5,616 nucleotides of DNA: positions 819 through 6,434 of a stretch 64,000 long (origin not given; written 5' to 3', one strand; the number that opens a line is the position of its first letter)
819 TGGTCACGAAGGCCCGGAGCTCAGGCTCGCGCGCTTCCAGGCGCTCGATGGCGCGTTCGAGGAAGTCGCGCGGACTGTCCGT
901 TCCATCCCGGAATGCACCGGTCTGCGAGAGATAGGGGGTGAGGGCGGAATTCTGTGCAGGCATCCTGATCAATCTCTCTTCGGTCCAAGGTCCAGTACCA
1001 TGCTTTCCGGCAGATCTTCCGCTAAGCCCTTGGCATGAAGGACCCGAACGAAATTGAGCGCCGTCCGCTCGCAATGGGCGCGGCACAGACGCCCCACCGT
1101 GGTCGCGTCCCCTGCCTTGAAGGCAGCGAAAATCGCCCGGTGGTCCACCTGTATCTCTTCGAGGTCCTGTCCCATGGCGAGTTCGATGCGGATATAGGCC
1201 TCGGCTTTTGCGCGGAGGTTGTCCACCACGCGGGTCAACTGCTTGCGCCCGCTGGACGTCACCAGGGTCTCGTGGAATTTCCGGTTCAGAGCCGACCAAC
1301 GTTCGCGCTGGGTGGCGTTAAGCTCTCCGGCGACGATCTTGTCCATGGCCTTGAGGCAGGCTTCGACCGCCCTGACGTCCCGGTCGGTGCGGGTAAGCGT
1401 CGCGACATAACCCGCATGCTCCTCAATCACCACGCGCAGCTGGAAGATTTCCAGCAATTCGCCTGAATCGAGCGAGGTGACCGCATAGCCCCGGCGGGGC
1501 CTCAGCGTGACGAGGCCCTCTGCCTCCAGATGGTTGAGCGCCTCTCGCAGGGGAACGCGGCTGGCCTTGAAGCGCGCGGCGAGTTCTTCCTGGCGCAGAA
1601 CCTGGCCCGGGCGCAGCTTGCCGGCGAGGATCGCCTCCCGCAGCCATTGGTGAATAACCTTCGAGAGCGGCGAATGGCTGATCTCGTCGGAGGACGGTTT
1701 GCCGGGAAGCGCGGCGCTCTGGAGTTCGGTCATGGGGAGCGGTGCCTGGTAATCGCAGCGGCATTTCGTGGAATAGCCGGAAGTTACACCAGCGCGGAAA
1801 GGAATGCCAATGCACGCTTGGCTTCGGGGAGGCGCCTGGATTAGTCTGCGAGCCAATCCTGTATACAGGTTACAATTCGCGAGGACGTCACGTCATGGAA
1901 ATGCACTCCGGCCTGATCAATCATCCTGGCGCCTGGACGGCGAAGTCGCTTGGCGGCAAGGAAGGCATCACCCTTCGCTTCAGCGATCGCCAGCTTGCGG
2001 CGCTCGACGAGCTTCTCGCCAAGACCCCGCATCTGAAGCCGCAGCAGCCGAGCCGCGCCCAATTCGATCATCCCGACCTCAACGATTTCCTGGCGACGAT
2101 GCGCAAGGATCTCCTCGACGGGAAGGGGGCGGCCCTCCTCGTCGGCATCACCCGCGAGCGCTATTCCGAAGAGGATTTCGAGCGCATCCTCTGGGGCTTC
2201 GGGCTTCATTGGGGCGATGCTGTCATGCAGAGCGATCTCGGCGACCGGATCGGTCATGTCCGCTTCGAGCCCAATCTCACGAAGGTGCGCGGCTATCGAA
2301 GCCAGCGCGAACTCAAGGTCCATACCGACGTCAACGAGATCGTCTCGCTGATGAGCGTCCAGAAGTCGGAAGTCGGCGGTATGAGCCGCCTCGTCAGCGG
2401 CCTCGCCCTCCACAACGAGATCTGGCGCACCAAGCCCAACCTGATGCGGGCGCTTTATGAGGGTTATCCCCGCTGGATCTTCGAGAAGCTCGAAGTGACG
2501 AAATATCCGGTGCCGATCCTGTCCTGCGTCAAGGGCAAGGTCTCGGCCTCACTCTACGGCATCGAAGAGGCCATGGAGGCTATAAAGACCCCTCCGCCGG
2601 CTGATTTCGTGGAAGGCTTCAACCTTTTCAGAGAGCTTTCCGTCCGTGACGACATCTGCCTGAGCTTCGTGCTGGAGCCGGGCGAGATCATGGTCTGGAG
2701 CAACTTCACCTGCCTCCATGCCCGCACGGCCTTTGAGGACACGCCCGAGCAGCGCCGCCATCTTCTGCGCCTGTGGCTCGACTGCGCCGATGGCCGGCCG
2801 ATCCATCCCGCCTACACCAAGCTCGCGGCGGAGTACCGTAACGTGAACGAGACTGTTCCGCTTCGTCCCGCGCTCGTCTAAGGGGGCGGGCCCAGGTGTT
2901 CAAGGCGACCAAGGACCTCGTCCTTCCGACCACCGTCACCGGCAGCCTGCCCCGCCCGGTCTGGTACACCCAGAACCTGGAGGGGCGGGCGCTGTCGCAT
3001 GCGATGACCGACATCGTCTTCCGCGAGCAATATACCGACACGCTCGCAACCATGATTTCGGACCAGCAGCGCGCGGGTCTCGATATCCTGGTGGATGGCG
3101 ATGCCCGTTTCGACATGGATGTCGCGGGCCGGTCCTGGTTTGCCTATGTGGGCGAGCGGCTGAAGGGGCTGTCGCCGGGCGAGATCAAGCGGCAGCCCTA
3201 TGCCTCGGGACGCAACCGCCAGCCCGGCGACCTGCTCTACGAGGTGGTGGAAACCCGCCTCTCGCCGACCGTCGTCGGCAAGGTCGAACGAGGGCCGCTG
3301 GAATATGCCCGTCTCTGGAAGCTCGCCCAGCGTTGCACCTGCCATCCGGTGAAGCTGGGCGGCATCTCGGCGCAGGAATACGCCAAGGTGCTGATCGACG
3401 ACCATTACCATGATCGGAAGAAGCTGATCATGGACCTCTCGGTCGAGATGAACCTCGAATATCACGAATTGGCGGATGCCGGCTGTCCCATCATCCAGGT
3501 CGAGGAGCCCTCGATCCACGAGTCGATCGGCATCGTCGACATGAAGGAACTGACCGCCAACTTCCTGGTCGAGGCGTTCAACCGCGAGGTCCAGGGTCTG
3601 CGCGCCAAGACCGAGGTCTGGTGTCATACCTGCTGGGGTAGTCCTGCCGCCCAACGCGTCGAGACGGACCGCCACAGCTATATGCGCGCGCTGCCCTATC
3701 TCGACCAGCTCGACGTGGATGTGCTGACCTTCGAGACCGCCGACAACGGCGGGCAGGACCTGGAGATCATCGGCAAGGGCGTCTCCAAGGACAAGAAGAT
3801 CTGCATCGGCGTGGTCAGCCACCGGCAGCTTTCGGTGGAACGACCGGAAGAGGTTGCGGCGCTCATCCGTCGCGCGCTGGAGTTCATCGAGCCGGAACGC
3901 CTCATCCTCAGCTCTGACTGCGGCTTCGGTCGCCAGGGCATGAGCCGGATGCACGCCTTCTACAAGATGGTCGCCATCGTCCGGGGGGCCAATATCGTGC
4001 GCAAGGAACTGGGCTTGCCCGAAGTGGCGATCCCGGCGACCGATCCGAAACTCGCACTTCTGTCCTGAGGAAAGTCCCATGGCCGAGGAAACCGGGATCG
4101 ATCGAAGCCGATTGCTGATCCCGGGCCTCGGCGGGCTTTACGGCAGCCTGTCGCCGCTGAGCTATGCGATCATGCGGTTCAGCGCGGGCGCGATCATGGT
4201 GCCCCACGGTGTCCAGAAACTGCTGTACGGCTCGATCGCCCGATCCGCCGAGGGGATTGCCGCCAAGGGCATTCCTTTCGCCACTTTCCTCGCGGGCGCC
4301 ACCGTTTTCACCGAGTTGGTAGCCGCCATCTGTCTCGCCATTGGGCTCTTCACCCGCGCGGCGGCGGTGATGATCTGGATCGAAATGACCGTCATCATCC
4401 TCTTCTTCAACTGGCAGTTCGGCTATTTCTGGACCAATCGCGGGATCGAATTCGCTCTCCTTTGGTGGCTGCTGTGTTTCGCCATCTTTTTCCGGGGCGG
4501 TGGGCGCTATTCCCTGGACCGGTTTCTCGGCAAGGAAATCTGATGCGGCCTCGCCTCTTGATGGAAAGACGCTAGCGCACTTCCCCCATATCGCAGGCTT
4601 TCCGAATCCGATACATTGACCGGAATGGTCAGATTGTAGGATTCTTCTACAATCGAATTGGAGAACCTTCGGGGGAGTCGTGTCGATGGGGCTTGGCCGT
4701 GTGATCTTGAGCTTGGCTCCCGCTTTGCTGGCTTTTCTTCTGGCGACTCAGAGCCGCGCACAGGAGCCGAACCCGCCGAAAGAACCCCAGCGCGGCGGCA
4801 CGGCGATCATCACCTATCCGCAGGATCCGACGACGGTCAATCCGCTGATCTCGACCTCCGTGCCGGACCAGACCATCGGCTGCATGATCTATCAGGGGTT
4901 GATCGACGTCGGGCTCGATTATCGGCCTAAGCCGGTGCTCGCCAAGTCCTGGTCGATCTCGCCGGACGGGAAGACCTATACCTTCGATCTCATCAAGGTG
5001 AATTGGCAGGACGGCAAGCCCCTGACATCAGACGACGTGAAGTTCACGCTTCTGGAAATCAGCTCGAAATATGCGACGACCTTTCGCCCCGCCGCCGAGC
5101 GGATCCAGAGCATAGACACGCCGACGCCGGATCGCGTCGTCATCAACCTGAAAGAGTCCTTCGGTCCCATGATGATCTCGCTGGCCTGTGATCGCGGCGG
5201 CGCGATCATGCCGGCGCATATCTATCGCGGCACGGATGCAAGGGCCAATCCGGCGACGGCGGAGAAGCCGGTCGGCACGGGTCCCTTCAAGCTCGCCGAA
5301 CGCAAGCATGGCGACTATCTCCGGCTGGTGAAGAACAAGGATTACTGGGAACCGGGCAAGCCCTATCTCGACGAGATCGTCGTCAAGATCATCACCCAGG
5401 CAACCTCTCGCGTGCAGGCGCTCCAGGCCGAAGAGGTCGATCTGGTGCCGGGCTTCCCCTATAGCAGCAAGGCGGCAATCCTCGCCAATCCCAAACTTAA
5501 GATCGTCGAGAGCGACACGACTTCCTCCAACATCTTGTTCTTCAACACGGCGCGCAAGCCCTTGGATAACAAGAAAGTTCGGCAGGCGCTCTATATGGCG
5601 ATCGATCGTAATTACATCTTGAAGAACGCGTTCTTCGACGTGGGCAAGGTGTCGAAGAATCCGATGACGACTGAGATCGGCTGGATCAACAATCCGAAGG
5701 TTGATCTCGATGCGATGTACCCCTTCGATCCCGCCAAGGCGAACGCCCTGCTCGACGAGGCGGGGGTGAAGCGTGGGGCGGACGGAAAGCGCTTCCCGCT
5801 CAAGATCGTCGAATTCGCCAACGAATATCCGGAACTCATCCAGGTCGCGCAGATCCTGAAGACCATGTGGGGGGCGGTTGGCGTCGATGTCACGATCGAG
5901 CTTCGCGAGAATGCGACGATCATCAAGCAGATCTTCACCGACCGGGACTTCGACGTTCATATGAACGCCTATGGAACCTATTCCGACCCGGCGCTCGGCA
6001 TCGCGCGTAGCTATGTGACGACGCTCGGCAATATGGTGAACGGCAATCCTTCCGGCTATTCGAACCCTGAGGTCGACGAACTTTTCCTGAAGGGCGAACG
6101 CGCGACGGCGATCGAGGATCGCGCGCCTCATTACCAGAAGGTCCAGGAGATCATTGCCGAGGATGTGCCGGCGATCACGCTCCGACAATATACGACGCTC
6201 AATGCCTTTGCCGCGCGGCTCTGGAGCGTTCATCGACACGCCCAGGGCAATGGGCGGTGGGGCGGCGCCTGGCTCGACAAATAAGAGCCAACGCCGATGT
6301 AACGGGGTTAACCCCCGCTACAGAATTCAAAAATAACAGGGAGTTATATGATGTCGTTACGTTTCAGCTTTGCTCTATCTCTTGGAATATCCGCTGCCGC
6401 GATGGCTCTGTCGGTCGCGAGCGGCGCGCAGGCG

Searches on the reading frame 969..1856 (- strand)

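Call 49: search_protein_families(library=pfam, proteins=[window:969-1856:-], max_evalue=0.00001)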
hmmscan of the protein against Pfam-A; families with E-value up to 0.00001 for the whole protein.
window:969-1856:- (295 aa): 2 families
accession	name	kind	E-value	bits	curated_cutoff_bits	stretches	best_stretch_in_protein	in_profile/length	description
PF07729.17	FCD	-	2.2e-22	80.2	24.3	1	136-263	1-124/125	FCD domain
PF00392.27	GntR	-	1.1e-18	67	27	1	65-126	2-64/64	Bacterial regulatory proteins, gntR family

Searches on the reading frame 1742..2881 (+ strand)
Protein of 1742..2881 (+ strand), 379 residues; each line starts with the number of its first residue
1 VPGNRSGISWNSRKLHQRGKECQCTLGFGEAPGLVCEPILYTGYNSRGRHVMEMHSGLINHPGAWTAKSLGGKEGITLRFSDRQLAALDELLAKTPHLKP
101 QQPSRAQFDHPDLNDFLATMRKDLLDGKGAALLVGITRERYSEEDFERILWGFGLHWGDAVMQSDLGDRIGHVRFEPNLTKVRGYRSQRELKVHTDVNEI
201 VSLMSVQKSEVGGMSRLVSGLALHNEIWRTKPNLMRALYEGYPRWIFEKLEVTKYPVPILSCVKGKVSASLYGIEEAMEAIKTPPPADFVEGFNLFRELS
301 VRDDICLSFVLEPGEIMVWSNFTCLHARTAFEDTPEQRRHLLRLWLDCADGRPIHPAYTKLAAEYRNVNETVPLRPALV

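Call 49: search_protein_families(library=pfam, proteins=[window:1742-2881:+], max_evalue=0.00001)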
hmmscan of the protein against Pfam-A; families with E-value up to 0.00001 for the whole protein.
window:1742-2881:+ (379 aa): 1 family
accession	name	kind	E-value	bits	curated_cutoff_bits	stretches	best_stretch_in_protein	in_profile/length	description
PF02668.22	TauD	-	3e-25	90.1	27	1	104-345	12-267/267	Taurine catabolism dioxygenase TauD, TfdA family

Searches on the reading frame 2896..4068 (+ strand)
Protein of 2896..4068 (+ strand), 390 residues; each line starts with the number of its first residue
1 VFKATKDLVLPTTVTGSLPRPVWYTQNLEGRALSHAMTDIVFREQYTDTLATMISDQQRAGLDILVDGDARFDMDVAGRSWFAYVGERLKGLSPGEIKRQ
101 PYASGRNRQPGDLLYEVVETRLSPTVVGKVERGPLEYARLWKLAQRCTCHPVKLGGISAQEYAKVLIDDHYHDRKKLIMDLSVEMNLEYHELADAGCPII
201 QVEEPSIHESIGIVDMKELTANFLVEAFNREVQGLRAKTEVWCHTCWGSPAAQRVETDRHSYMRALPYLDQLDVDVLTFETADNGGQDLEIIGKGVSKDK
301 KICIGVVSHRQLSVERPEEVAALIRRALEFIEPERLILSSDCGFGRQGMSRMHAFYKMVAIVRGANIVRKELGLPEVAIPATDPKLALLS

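Call 49: search_protein_families(library=pfam, proteins=[window:2896-4068:+], max_evalue=0.00001)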
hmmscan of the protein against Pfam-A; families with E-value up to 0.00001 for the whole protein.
window:2896-4068:+ (390 aa): 1 family
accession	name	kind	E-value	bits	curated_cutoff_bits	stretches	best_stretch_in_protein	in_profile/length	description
PF01717.24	Meth_synt_2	-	5.4e-29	101.9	21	1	10-359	1-319/324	Cobalamin-independent synthase, Catalytic domain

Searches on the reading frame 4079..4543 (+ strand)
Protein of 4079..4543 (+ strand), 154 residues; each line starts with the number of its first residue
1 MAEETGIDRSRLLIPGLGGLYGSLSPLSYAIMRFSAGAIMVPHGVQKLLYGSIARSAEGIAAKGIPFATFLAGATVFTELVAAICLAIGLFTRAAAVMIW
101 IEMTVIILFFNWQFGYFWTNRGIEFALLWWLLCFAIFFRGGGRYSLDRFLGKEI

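Call 49: search_protein_families(library=pfam, proteins=[window:4079-4543:+], max_evalue=0.00001)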
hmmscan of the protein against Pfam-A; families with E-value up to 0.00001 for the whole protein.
window:4079-4543:+ (154 aa): 1 family
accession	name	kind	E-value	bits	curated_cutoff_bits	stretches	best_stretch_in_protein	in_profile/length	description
PF07681.17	DoxX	-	5.1e-14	53.1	23.6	1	30-112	3-85/85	DoxX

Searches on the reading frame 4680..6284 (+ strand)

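Call 49: search_protein_families(library=pfam, proteins=[window:4680-6284:+], max_evalue=0.00001)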
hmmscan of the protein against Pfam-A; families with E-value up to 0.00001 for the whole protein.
window:4680-6284:+ (534 aa): 1 family
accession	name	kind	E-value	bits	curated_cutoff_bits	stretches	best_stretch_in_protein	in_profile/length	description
PF00496.27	SBP_bac_5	-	1.1e-85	288.4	32.4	1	83-444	2-359/368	Bacterial extracellular solute-binding proteins, family 5 Middle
